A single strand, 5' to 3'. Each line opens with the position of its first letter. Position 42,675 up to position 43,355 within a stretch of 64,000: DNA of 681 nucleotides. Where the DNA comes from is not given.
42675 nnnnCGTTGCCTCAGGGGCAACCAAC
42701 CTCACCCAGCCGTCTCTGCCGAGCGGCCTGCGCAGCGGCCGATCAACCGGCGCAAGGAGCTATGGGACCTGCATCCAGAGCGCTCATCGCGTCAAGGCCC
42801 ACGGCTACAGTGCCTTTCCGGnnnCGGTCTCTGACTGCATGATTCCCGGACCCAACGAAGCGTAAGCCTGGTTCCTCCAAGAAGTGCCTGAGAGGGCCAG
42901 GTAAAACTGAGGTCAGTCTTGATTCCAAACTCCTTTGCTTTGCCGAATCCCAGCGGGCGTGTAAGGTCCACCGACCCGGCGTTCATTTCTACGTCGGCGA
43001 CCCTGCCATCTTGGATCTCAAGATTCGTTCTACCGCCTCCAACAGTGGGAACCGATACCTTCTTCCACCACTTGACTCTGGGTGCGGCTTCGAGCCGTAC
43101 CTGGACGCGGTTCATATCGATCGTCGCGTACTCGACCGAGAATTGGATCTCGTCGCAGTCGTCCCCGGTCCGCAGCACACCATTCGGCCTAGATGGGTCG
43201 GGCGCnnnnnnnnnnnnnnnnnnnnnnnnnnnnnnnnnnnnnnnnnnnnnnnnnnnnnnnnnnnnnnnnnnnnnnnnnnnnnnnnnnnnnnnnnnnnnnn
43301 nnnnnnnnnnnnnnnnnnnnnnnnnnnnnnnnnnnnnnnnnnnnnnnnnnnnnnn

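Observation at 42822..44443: Leaderless astacin-signature metalloprotease paired with a small two-TM protein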

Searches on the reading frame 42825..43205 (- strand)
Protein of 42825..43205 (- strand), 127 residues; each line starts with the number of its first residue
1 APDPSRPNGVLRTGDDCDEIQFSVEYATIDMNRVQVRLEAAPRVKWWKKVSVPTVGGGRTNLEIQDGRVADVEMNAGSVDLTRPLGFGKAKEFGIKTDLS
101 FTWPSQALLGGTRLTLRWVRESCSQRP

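Call 75: predict_structure(alignment_id=A6)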
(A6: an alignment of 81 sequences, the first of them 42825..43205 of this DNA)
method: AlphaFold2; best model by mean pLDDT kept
length: 127 residues; sequences in the alignment: 81
mean_pLDDT: 93.5   pTM: 0.87
mean pLDDT of the five models: 93.5, 93.0, 93.0, 92.2, 92.0
residues with pLDDT >= 90: 107; 70-90: 15; 50-70: 5; < 50: 0
segments of 3 or more residues with pLDDT < 50: none
pLDDT, mean of each block of 10 residues (from residue 1): 81 89 97 98 94 98 96 98 97 92 95 97 79
secondary structure, 60 per line:
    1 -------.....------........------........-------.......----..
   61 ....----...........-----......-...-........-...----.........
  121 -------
elements in order: E8-12 E19-26 E33-40 E48-54 E59-64 E69-75 E85-90 E96-103 E112-120
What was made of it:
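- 42837..43187 (-): Family-specific C-terminal beta-sandwich, residues about 297-413, bracketed by invariant Cys307 and Cys413. AF2 pLDDT 93.5 with nine strands (call 75).
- Checked: The AF2 model has pLDDT 93.5 (call 75).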

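Call 80: fold_search(model_id=the predicted structure, library=pdb)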
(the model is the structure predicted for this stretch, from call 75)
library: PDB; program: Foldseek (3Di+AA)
matches with E <= 10: 1188; with E <= 0.001: 0
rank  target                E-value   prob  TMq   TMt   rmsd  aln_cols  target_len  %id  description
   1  3gld_B                1.1e-03  0.54  0.23  0.13  20.2       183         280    7  Crystal Structure of the Major Pilin from Streptococcus pyogenes E117A mutant (released 2009-06-02)
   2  3b2m_A                1.7e-03  0.51  0.23  0.13  20.4       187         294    6  Crystal Structure of the Major Pilin from Streptococcus pyogenes (released 2007-12-18)
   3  8qfq_A                3.0e-03  0.66  0.23  0.20  14.9       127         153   12  Ergothioneine dioxygenase, variant H147A, from Thermocatellispora tengchongensis in complex with manganese (released 2023-12-27)
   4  8qfl_A                5.2e-03  0.63  0.23  0.20  14.2       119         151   13  Ergothioneine dioxygenase from Thermocatellispora tengchongensis in complex with iron (released 2023-12-27)
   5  8qfp_B                5.5e-03  0.57  0.23  0.19  15.4       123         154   10  Ergothioneine dioxygenase from Thermocatellispora tengchongensis in complex with manganese and in presence of catalase (released 2023-12-27)
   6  8qfp_A                5.9e-03  0.60  0.23  0.19  15.1       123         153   11  Ergothioneine dioxygenase from Thermocatellispora tengchongensis in complex with manganese and in presence of catalase (released 2023-12-27)
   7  8qfr_A                6.6e-03  0.63  0.22  0.20  14.6       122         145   11  Ergothioneine dioxygenase from Thermocatellispora tengchongensis in complex with nickel and substrate (anaerobic) (released 2024-09-11)
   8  8qfm_A                8.2e-03  0.60  0.22  0.20  14.6       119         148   13  Ergothioneine dioxygenase from Thermocatellispora tengchongensis in complex with manganese (released 2023-12-27)
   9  2mca_MODEL_1_A        9.7e-03  0.98  0.39  0.45   7.3       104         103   16  NMR structure of the protein YP_002937094.1 from Eubacterium rectale (released 2013-09-04)
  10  8qfl_B                1.1e-02  0.54  0.22  0.19  14.7       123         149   11  Ergothioneine dioxygenase from Thermocatellispora tengchongensis in complex with iron (released 2023-12-27)
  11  5u6f                  1.1e-02  0.92  0.34  0.18   7.0       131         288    8  Bacterial adhesin from Mobiluncus mulieris containing intramolecular disulfide, isopeptide, and ester bond cross-links ( (released 2018-06-13)
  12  8qfm_B                1.1e-02  0.60  0.22  0.19  15.2       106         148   10  Ergothioneine dioxygenase from Thermocatellispora tengchongensis in complex with manganese (released 2023-12-27)
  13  8qfq_B                1.3e-02  0.51  0.22  0.20  15.0       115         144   11  Ergothioneine dioxygenase, variant H147A, from Thermocatellispora tengchongensis in complex with manganese (released 2023-12-27)
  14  5u5o                  1.4e-02  0.75  0.33  0.17  18.5       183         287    8  Bacterial adhesin from Mobiluncus mulieris containing intramolecular disulfide, isopeptide, and ester bond cross-links ( (released 2018-06-13)
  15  6bbt_B                1.4e-02  0.72  0.34  0.20  18.2       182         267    6  Structure of the major pilin protein (T-13) from Streptococcus pyogenes serotype GAS131465 (released 2018-10-24)
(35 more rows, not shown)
